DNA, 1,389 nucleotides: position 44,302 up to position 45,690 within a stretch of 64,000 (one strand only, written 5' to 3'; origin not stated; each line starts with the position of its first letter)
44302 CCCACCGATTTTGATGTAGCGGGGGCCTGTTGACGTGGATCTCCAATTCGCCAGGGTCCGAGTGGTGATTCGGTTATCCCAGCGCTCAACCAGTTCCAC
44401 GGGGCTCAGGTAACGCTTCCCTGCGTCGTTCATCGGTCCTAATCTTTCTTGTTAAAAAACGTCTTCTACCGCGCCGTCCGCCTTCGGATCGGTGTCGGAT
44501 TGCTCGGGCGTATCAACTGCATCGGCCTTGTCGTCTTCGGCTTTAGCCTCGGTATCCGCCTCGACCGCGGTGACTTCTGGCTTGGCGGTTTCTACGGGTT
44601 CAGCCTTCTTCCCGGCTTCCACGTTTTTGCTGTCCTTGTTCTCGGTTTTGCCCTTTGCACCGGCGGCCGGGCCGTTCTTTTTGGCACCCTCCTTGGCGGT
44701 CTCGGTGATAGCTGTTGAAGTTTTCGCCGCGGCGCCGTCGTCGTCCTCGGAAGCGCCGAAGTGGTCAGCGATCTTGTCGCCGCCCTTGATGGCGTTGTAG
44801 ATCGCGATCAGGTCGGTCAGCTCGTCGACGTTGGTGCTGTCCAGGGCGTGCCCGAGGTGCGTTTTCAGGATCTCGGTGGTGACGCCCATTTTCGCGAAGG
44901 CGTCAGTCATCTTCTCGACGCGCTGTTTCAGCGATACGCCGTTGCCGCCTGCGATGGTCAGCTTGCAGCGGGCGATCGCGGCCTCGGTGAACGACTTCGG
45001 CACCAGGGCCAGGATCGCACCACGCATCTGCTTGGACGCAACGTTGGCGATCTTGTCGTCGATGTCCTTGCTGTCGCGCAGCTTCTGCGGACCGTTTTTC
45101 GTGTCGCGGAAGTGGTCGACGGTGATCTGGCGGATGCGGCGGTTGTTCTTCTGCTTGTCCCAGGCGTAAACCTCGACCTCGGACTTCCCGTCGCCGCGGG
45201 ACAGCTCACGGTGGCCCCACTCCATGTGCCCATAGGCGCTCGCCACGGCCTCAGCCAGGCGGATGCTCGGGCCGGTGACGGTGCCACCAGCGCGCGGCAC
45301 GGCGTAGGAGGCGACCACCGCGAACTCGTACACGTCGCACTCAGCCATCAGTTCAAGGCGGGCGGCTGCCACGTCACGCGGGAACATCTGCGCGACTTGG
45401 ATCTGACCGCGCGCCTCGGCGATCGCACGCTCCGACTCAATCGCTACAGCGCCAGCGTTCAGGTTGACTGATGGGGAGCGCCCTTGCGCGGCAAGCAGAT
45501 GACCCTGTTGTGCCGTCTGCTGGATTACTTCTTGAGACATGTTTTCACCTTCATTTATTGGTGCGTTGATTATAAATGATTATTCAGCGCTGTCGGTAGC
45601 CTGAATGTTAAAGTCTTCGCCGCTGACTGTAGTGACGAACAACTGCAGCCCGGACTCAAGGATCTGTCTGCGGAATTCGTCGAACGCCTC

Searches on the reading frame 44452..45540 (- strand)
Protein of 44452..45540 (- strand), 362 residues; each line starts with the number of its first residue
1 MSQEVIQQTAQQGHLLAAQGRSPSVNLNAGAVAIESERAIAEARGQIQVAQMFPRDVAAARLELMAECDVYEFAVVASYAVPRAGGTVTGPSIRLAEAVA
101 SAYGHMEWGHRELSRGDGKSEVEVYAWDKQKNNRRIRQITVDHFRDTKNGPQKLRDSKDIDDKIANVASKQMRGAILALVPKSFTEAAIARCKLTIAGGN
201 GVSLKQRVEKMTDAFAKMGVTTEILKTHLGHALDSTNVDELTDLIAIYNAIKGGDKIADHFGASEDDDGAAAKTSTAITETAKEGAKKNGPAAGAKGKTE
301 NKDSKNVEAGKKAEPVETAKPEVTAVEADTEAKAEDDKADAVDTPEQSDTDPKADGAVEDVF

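Call 57: search_protein_families(library=phrogs, proteins=[window:44452-45540:-], max_evalue=0.001)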
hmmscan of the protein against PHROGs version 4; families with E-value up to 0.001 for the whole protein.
window:44452-45540:- (362 aa): 1 family
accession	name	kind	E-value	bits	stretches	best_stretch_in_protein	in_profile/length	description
phrog_3657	-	unknown function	1.4e-77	261.6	1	19-288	10-281/289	-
